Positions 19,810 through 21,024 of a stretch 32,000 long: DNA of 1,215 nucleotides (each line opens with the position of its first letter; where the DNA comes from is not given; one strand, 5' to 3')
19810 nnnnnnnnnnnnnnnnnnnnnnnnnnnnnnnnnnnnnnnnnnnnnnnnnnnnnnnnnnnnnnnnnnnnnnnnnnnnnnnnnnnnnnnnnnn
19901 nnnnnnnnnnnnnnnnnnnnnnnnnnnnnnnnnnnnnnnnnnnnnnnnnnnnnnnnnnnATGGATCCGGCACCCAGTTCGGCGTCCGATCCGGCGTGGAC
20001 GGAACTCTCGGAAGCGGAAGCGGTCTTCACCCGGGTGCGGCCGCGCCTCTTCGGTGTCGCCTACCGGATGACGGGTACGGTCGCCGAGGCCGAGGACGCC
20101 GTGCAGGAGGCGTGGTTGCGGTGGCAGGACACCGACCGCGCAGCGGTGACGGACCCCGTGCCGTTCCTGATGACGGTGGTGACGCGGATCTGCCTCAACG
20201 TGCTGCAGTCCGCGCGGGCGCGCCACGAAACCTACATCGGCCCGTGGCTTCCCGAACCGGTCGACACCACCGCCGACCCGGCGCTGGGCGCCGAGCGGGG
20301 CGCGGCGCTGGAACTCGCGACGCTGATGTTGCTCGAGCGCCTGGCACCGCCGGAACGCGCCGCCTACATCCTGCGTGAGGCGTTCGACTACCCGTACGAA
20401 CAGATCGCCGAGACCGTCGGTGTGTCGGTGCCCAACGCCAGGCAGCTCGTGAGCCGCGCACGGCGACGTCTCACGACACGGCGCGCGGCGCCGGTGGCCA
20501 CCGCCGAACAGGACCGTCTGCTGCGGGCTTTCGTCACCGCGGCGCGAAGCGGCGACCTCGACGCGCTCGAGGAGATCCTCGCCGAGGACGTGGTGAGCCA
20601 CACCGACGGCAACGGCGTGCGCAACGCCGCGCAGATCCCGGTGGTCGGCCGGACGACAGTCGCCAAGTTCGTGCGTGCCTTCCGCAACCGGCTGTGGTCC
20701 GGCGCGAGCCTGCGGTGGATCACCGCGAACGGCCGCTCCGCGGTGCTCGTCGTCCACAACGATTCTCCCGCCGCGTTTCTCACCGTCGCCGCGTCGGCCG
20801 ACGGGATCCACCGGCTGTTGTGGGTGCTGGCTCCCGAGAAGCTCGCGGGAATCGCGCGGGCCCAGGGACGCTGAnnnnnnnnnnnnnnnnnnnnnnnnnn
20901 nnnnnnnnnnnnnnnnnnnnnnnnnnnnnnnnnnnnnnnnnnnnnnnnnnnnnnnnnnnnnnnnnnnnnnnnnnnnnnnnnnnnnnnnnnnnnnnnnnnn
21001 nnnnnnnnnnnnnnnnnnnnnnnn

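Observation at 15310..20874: Possible three-tier regulatory cascade: ECF41 sigma -> leaderless LAL (AAA+/LuxR) regulator -> SigH-like ECF sigma -> SDR + cupin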

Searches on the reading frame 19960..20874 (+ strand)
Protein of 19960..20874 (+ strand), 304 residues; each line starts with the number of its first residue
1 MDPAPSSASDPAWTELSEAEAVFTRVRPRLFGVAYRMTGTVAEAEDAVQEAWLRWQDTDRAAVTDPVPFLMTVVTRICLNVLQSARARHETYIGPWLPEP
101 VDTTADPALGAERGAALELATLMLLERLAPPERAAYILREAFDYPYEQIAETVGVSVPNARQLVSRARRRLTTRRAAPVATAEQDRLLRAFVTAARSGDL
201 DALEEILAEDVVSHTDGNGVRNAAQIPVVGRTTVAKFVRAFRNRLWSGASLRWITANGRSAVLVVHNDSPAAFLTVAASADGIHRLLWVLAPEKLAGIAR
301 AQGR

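Call 7: search_protein_families(library=pfam, proteins=[window:19960-20874:+])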
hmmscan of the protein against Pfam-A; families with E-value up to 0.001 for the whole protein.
window:19960-20874:+ (304 aa): 4 families
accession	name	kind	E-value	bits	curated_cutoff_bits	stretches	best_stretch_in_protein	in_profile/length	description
PF08281.18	Sigma70_r4_2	-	5.8e-14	51.9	25.7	1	122-171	5-54/54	Sigma-70, region 4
PF04542.20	Sigma70_r2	-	4.4e-11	42.9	24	1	23-86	2-69/71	Sigma-70 region 2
PF12680.13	SnoaL_2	-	6.3e-06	27.2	27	1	189-266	2-72/102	SnoaL-like domain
PF04545.22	Sigma70_r4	-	7.8e-05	22.6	24.1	1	125-171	2-48/50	Sigma-70, region 4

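Call 15: search_protein_families(library=ncbifam, proteins=[window:19960-20874:+])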
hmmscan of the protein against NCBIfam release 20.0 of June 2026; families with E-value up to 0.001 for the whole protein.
window:19960-20874:+ (304 aa): 39 families (the best 25 are shown)
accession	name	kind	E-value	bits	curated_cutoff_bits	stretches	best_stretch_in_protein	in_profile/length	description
TIGR02957.1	SigX4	subfamily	1.3e-112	375.6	323.25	1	22-298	2-280/281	RNA polymerase sigma-70 factor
NF007214.0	PRK09636.1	subfamily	6.9e-83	278.2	271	1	17-299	4-290/293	RNA polymerase sigma factor SigJ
NF007213.0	PRK09635.1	equivalog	7e-42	143.6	317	1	21-299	9-284/290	RNA polymerase sigma factor SigI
NF006089.0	PRK08241.1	subfamily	6.1e-28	97.9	240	1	14-263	19-293/343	RNA polymerase subunit sigma-70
TIGR02960.1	SigX5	hypoth_equivalog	7e-25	87.9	264.75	2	97-267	112-282/322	RNA polymerase sigma-70 factor, TIGR02960 family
TIGR02983.1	SigE-fam_strep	subfamily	2.4e-17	63.3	141.55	1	17-174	6-157/162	SigE family RNA polymerase sigma factor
NF058625.1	sigma_PG0214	equivalog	6.5e-17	61.8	130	1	21-172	8-158/170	GFO_1088 family ECF-type sigma factor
TIGR02937.1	sigma70-ECF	superfamily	5.9e-14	52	42.9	1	19-172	3-162/165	sigma-70 family RNA polymerase sigma factor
TIGR02985.1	Sig70_bacteroi1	subfamily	9.5e-12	45.4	126.4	1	20-171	4-158/162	RNA polymerase sigma-70 factor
NF009176.0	PRK12524.1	equivalog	1.5e-11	44.5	264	1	18-174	27-183/196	RNA polymerase sigma factor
NF004113.0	PRK05602.1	equivalog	1.8e-11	44.1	208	1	21-174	49-200/211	RNA polymerase sigma factor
NF007229.0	PRK09647.1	equivalog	2.5e-10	40.1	265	1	7-185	40-212/220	RNA polymerase sigma factor SigE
NF007225.0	PRK09643.1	equivalog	3.1e-09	36.8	190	1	21-174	31-181/204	RNA polymerase sigma factor SigM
NF009190.0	PRK12538.1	equivalog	1.7e-07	31.2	303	1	27-173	73-217/233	RNA polymerase sigma factor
TIGR02950.1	SigM_subfam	subfamily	5.6e-07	29.5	147.95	1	22-173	5-156/159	RNA polymerase sigma factor, SigM family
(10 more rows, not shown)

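Call 41: find_homologous_proteins(query=window:19960-20874:+, max_evalue=1e-40)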
Query window:19960-20874:+ (304 aa): 7168 proteins with E <= 1e-40 among 8000 candidates; the best 120 are listed.
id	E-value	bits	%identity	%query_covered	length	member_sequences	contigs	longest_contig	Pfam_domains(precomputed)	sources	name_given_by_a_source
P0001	5.4e-182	622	95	100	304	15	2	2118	PF04542.21,PF08281.19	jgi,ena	-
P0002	1.9e-169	580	88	100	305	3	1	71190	PF04542.21,PF08281.19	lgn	-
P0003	2.8e-162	557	89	96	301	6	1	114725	PF12680.14,PF04542.21,PF08281.19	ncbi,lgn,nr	ncbi:RNA polymerase sigma24 factor [Mycobacterium sp. SWH-M5]|nr:RNA polymerase sigma24 factor [Myco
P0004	5.8e-160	549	86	97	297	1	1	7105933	PF12680.14,PF04542.21,PF08281.19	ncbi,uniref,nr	ncbi:RNA polymerase sigma-70 factor [Mycolicibacterium goodii]|uniref:RNA polymerase sigma24 factor 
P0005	2.7e-144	498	77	97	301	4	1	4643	PF04542.21,PF08281.19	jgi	jgi:RNA polymerase sigma-70 factor (ECF subfamily)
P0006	1.3e-123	430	71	94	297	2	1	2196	PF04542.21,PF08281.19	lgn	-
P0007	9.9e-123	427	67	93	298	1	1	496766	PF04542.21,PF08281.19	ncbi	ncbi:RNA polymerase sigma-70 factor [Mycobacterium sp. LTG2003]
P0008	1.8e-122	426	69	95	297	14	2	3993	PF04542.21,PF08281.19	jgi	jgi:RNA polymerase sigma-70 factor (ECF subfamily)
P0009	1.9e-122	426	69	95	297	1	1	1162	PF12680.14,PF04542.21,PF08281.19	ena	-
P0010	2.4e-121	423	69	98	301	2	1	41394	PF04542.21,PF08281.19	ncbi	ncbi:RNA polymerase sigma-70 factor [Mycobacterium sp. NPDC003449]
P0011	3.7e-119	415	68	95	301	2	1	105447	PF04542.21,PF08281.19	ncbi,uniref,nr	ncbi:RNA polymerase sigma-70 factor [Mycobacterium sp. 21AC1]|uniref:RNA polymerase sigma-70 factor 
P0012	9.7e-118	411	66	95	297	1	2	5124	PF04542.21,PF08281.19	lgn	-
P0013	1.0e-113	398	65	94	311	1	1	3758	PF12680.14,PF04542.21,PF08281.19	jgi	jgi:RNA polymerase sigma-70 factor (ECF subfamily)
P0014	2.3e-113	396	66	91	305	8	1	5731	PF04545.23,PF04542.21,PF08281.19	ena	-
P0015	2.5e-113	396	65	96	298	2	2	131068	PF04542.21,PF08281.19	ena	-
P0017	1.0e-112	394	63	93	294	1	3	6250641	PF04542.21,PF08281.19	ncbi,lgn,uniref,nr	ncbi:RNA polymerase sigma-70 factor [Mycolicibacterium sediminis]|uniref:RNA polymerase sigma24 fact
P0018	3.5e-112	393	63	94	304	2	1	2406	PF12680.14,PF04545.23,PF04542.21,PF08281.19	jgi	-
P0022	8.4e-112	391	66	89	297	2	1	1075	PF12680.14,PF04542.21,PF08281.19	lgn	-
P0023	9.3e-112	391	64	95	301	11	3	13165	PF12680.14,PF04542.21,PF08281.19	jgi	jgi:RNA polymerase sigma-70 factor (ECF subfamily)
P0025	5.5e-111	389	63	95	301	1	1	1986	PF12680.14,PF04542.21,PF08281.19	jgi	-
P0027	7.0e-111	388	63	95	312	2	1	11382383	PF12680.14,PF04542.21,PF08281.19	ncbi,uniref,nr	ncbi:RNA polymerase sigma-70 factor [Streptosporangium subroseum]|uniref:RNA polymerase sigma-70 fac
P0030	1.3e-110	387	64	94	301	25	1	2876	PF12680.14,PF04542.21,PF08281.19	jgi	jgi:RNA polymerase sigma-70 factor (ECF subfamily)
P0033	3.3e-110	386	63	95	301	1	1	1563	PF12680.14,PF04542.21,PF08281.19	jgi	-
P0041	3.1e-109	383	61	97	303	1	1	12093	PF12680.14,PF04542.21,PF08281.19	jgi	jgi:RNA polymerase sigma-70 factor (ECF subfamily)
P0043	3.4e-109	383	61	96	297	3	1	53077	PF12680.14,PF04542.21,PF08281.19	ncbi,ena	-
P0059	6.7e-108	379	62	94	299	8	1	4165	PF12680.14,PF04542.21,PF08281.19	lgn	-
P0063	1.1e-107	378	61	94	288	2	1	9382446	PF12680.14,PF04542.21,PF08281.19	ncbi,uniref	ncbi:RNA polymerase sigma-70 factor [Amycolatopsis sp. GA6-003]|uniref:RNA polymerase sigma-70 facto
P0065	1.4e-107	377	61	94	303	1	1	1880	PF12680.14,PF04542.21,PF08281.19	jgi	jgi:RNA polymerase sigma-70 factor (ECF subfamily)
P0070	1.8e-107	377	60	97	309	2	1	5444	PF12680.14,PF04542.21,PF08281.19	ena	-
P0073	2.0e-107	377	63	94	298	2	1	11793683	PF12680.14,PF04542.21,PF08281.19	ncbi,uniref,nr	ncbi:RNA polymerase sigma-70 factor [Umezawaea sp. Da 62-37]|uniref:RNA polymerase sigma-70 factor n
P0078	3.6e-107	376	62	93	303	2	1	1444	PF12680.14,PF04542.21,PF08281.19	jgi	jgi:RNA polymerase sigma-70 factor (ECF subfamily)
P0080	5.0e-107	376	60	96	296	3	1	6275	PF12680.14,PF04542.21,PF08281.19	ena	-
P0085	6.9e-107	375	62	95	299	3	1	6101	PF12680.14,PF04542.21,PF08281.19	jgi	jgi:RNA polymerase sigma-70 factor (ECF subfamily)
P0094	1.8e-106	374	62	92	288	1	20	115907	PF12680.14,PF04542.21,PF08281.19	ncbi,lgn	-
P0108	8.2e-106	372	62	94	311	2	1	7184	PF12680.14,PF04542.21,PF08281.19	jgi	jgi:RNA polymerase sigma-70 factor, ECF subfamily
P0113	1.2e-105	371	61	93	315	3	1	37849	PF12680.14,PF04542.21,PF08281.19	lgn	-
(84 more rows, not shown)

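Call 42: find_encoding_contigs(protein=P0004, flank=7000, max_places=1)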
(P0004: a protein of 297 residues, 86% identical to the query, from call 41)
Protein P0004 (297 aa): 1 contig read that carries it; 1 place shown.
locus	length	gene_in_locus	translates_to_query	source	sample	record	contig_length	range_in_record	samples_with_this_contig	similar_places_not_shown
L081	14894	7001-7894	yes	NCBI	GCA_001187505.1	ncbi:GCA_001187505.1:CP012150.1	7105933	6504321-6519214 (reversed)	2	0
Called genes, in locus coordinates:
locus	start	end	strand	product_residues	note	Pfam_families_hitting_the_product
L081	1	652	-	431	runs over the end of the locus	-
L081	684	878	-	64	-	-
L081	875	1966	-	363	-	PF00877:NLPC_P60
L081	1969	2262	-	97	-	-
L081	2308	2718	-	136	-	PF07883:Cupin_2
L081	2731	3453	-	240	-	PF00106:adh_short, PF01370:Epimerase, PF08659:KR, PF03435:Sacchrp_dh_NADP (weak), PF13460:NAD_binding_10 (weak), PF13561:adh_short_C2, PF16363:GDP_Man_Dehyd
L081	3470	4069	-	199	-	PF04542:Sigma70_r2, PF22029:PhyR_sigma2, PF08281:Sigma70_r4_2, PF04545:Sigma70_r4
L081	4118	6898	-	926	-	PF13191:AAA_16, PF13401:AAA_22 (weak), PF00196:GerE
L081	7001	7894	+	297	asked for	PF04542:Sigma70_r2, PF08281:Sigma70_r4_2, PF12680:SnoaL_2 (weak)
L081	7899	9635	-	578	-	PF00890:FAD_binding_2, PF01266:DAO, PF01494:FAD_binding_3 (weak), PF03486:HI0933_like (faint), PF07992:Pyr_redox_2 (faint), PF02910:Succ_DH_flav_C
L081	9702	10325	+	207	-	PF14681:UPRTase, PF00156:Pribosyltran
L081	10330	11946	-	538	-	PF02878:PGM_PMM_I, PF02879:PGM_PMM_II, PF02880:PGM_PMM_III, PF00408:PGM_PMM_IV (weak)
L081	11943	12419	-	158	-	PF22381:Staph_reg_Sar_Rot (faint), PF01047:MarR, PF12802:MarR_2, PF13463:HTH_27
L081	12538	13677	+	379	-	PF05145:AbrB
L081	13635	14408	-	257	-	-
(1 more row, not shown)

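Call 43: find_encoding_contigs(protein=P0003, flank=7000, max_places=1)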
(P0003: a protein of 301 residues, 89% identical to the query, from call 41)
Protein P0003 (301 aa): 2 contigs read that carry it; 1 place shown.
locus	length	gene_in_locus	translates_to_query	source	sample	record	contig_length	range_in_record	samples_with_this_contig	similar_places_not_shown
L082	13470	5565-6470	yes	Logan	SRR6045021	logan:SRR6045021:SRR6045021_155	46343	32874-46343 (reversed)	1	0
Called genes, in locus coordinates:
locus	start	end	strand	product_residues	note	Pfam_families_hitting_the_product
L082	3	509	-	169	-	?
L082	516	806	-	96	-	-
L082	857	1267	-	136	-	PF07883:Cupin_2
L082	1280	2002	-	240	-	PF00106:adh_short, PF01370:Epimerase, PF08659:KR, PF13561:adh_short_C2, PF16363:GDP_Man_Dehyd (weak)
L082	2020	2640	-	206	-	PF04542:Sigma70_r2, PF22029:PhyR_sigma2, PF04545:Sigma70_r4, PF08281:Sigma70_r4_2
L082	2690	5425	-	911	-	PF13191:AAA_16, PF00196:GerE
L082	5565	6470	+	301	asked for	PF04542:Sigma70_r2, PF08281:Sigma70_r4_2, PF12680:SnoaL_2 (weak)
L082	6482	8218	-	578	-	PF00890:FAD_binding_2, PF01266:DAO, PF01494:FAD_binding_3, PF03486:HI0933_like (faint), PF07992:Pyr_redox_2 (faint), PF02910:Succ_DH_flav_C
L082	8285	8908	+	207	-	PF14681:UPRTase, PF00156:Pribosyltran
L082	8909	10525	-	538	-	PF02878:PGM_PMM_I, PF02879:PGM_PMM_II, PF02880:PGM_PMM_III, PF00408:PGM_PMM_IV (faint)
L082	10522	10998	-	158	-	PF01047:MarR, PF12802:MarR_2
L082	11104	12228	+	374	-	PF05145:AbrB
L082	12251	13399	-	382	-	PF00070:Pyr_redox (faint), PF00890:FAD_binding_2 (weak), PF01266:DAO, PF01494:FAD_binding_3, PF03486:HI0933_like (faint), PF05834:Lycopene_cycl, PF07992:Pyr_redox_2 (faint), PF13450:NAD_binding_8 (faint), +1 more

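Call 44: find_encoding_contigs(protein=P0002, flank=7000, max_places=1)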
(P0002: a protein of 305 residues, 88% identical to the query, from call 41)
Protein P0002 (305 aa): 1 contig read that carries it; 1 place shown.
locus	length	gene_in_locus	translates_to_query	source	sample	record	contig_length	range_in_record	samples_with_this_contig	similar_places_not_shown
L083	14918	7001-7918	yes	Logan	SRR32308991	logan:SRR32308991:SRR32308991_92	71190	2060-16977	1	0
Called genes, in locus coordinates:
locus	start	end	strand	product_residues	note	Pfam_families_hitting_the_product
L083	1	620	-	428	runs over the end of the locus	-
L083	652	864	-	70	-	-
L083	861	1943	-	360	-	PF00877:NLPC_P60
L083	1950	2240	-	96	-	-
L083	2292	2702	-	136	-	PF07883:Cupin_2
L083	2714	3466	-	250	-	PF00106:adh_short, PF23441:SDR (faint), PF01370:Epimerase, PF08659:KR, PF13561:adh_short_C2, PF16363:GDP_Man_Dehyd (weak)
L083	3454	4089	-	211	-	PF04542:Sigma70_r2, PF22029:PhyR_sigma2, PF08281:Sigma70_r4_2, PF04545:Sigma70_r4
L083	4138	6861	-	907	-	PF13191:AAA_16, PF00196:GerE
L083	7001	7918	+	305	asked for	PF04542:Sigma70_r2, PF08281:Sigma70_r4_2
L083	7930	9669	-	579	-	PF00890:FAD_binding_2, PF01266:DAO, PF01494:FAD_binding_3 (weak), PF03486:HI0933_like (faint), PF07992:Pyr_redox_2 (faint), PF02910:Succ_DH_flav_C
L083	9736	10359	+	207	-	PF14681:UPRTase, PF00156:Pribosyltran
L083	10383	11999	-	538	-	PF02878:PGM_PMM_I, PF02879:PGM_PMM_II, PF02880:PGM_PMM_III, PF00408:PGM_PMM_IV (faint)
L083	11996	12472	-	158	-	PF01047:MarR, PF12802:MarR_2, PF13463:HTH_27 (weak)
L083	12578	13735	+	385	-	PF05145:AbrB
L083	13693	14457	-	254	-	-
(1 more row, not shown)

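Call 45: find_encoding_contigs(protein=P0007, flank=7000, max_places=1)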
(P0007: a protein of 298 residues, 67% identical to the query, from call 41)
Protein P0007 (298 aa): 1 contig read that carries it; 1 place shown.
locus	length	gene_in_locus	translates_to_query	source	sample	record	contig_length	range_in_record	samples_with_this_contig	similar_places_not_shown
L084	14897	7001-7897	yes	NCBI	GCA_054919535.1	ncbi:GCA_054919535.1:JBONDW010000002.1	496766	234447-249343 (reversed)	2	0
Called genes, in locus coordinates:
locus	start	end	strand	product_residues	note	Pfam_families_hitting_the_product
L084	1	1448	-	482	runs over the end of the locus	PF02133:Transp_cyt_pur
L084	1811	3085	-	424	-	-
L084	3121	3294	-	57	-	-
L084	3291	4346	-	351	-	PF00877:NLPC_P60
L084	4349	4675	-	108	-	-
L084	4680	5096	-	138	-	PF07883:Cupin_2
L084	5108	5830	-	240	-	PF00106:adh_short, PF01370:Epimerase, PF05368:NmrA (weak), PF08659:KR, PF13460:NAD_binding_10, PF13561:adh_short_C2, PF16363:GDP_Man_Dehyd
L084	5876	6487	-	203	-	PF04542:Sigma70_r2, PF22029:PhyR_sigma2, PF08281:Sigma70_r4_2, PF04545:Sigma70_r4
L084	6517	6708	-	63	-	-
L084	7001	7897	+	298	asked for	PF04542:Sigma70_r2, PF08281:Sigma70_r4_2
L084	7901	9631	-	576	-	PF00890:FAD_binding_2, PF01266:DAO, PF01494:FAD_binding_3 (weak), PF03486:HI0933_like (faint), PF02910:Succ_DH_flav_C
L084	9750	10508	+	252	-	PF05368:NmrA (faint), PF13460:NAD_binding_10 (weak)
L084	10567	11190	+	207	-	PF14681:UPRTase, PF00156:Pribosyltran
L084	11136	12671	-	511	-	-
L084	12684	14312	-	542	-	PF02878:PGM_PMM_I, PF02879:PGM_PMM_II, PF02880:PGM_PMM_III, PF00408:PGM_PMM_IV (faint)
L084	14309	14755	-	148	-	PF12802:MarR_2, PF01047:MarR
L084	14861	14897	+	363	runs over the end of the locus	PF05145:AbrB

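Call 46: find_encoding_contigs(protein=P0010, flank=7000, max_places=1)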
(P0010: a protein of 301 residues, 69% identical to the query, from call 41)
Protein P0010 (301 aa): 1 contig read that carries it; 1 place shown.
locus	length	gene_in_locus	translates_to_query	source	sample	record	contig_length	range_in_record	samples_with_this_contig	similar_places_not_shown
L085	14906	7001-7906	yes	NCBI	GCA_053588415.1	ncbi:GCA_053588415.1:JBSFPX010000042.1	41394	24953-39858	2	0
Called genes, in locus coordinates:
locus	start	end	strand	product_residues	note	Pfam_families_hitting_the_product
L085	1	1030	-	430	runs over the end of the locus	-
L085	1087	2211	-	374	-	PF00877:NLPC_P60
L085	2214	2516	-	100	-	-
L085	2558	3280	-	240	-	PF00106:adh_short, PF01370:Epimerase, PF08659:KR, PF13561:adh_short_C2, PF16363:GDP_Man_Dehyd (weak)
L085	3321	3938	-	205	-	PF04542:Sigma70_r2, PF22029:PhyR_sigma2, PF08281:Sigma70_r4_2, PF04545:Sigma70_r4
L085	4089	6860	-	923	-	PF13191:AAA_16, PF13401:AAA_22 (faint), PF00196:GerE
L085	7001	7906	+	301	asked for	PF04542:Sigma70_r2, PF08281:Sigma70_r4_2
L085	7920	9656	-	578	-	PF00890:FAD_binding_2, PF01266:DAO, PF01494:FAD_binding_3 (weak), PF03486:HI0933_like (faint), PF07992:Pyr_redox_2 (faint), PF02910:Succ_DH_flav_C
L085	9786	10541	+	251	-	PF05368:NmrA (faint), PF13460:NAD_binding_10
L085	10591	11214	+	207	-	PF14681:UPRTase, PF00156:Pribosyltran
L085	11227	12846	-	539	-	PF02878:PGM_PMM_I, PF02879:PGM_PMM_II, PF02880:PGM_PMM_III, PF00408:PGM_PMM_IV (faint)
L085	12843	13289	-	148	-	PF12802:MarR_2, PF01047:MarR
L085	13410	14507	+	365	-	PF05145:AbrB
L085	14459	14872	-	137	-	-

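Call 47: find_encoding_contigs(protein=P0011, flank=7000, max_places=1)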
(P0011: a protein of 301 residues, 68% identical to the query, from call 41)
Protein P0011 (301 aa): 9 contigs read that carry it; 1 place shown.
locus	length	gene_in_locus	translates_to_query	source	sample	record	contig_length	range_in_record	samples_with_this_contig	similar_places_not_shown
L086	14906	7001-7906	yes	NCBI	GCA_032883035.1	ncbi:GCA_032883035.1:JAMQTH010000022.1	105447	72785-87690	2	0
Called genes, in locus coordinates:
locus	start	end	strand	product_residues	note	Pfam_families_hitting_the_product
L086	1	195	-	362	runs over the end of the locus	PF00877:NLPC_P60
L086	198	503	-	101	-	-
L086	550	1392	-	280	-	PF13560:HTH_31, PF01381:HTH_3 (weak), PF17765:MLTR_LBD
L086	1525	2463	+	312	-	PF00106:adh_short, PF08659:KR (weak), PF13561:adh_short_C2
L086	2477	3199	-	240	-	PF00106:adh_short, PF01370:Epimerase, PF08659:KR, PF13460:NAD_binding_10 (weak), PF13561:adh_short_C2, PF16363:GDP_Man_Dehyd (faint)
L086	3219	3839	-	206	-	PF04542:Sigma70_r2, PF22029:PhyR_sigma2, PF04545:Sigma70_r4, PF08281:Sigma70_r4_2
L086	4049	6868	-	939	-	PF13191:AAA_16, PF13401:AAA_22 (faint), PF00196:GerE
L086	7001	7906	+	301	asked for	PF04542:Sigma70_r2, PF08281:Sigma70_r4_2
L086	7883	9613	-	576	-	PF00890:FAD_binding_2, PF01266:DAO, PF01494:FAD_binding_3, PF03486:HI0933_like (faint), PF07992:Pyr_redox_2 (faint), PF02910:Succ_DH_flav_C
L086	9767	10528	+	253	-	PF13460:NAD_binding_10 (weak)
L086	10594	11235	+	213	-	PF14681:UPRTase, PF00156:Pribosyltran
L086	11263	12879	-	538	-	PF02878:PGM_PMM_I, PF02879:PGM_PMM_II, PF02880:PGM_PMM_III, PF00408:PGM_PMM_IV (faint)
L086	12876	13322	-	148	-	PF12802:MarR_2, PF01047:MarR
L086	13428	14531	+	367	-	PF05145:AbrB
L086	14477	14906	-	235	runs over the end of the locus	-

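Call 48: find_encoding_contigs(protein=P0015, flank=7000, max_places=1)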
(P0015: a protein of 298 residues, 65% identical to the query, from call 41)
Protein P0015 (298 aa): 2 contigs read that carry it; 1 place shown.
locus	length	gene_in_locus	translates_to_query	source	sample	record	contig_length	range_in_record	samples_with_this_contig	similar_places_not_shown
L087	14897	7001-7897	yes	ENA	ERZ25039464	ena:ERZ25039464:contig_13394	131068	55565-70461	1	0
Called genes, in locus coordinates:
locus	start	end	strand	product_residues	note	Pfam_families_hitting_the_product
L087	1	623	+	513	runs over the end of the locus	PF00496:SBP_bac_5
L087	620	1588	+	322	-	PF19300:BPD_transp_1_N, PF00528:BPD_transp_1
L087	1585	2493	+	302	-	PF12911:OppC_N (weak), PF00528:BPD_transp_1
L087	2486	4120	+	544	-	PF00005:ABC_tran, PF02463:SMC_N (faint), PF13304:AAA_21 (faint), PF13401:AAA_22 (faint), PF08352:oligo_HPY (faint), PF00005:ABC_tran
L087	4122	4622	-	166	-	PF04248:NTP_transf_9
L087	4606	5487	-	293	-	PF09995:MPAB_Lcp_cat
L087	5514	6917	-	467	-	-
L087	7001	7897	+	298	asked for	PF04542:Sigma70_r2, PF08281:Sigma70_r4_2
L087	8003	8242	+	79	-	-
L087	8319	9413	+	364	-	-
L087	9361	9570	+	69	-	-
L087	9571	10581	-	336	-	PF01040:UbiA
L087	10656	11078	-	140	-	-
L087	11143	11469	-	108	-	-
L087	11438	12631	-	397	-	PF04909:Amidohydro_2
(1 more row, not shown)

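Call 49: find_encoding_contigs(protein=P0017, flank=7000, max_places=1)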
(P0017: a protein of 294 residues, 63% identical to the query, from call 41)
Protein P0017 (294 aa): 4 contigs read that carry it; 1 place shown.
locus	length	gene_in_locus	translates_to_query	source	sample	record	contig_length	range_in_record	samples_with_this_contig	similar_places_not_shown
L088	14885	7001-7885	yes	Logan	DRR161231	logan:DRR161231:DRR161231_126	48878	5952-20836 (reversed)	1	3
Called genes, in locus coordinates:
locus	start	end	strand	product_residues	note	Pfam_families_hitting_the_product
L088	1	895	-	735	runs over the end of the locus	PF04879:Molybdop_Fe4S4, PF00384:Molybdopterin, PF01568:Molydop_binding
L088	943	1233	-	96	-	PF20088:DUF6480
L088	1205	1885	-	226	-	-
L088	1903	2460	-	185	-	-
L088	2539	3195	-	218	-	PF11361:DUF3159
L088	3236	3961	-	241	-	PF01083:Cutinase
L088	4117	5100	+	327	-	PF06013:WXG100 (weak)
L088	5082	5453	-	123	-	-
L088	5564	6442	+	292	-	PF10824:T7SS_ESX_EspC (weak), PF00182:Glyco_hydro_19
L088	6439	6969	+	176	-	-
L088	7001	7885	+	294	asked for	PF04542:Sigma70_r2, PF08281:Sigma70_r4_2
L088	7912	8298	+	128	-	PF09996:DUF2237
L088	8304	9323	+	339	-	PF02492:cobW, PF07683:CobW_C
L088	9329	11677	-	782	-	PF03636:Glyco_hydro_65N, PF03632:Glyco_hydro_65m, PF03633:Glyco_hydro_65C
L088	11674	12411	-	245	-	PF00702:Hydrolase, PF13419:HAD_2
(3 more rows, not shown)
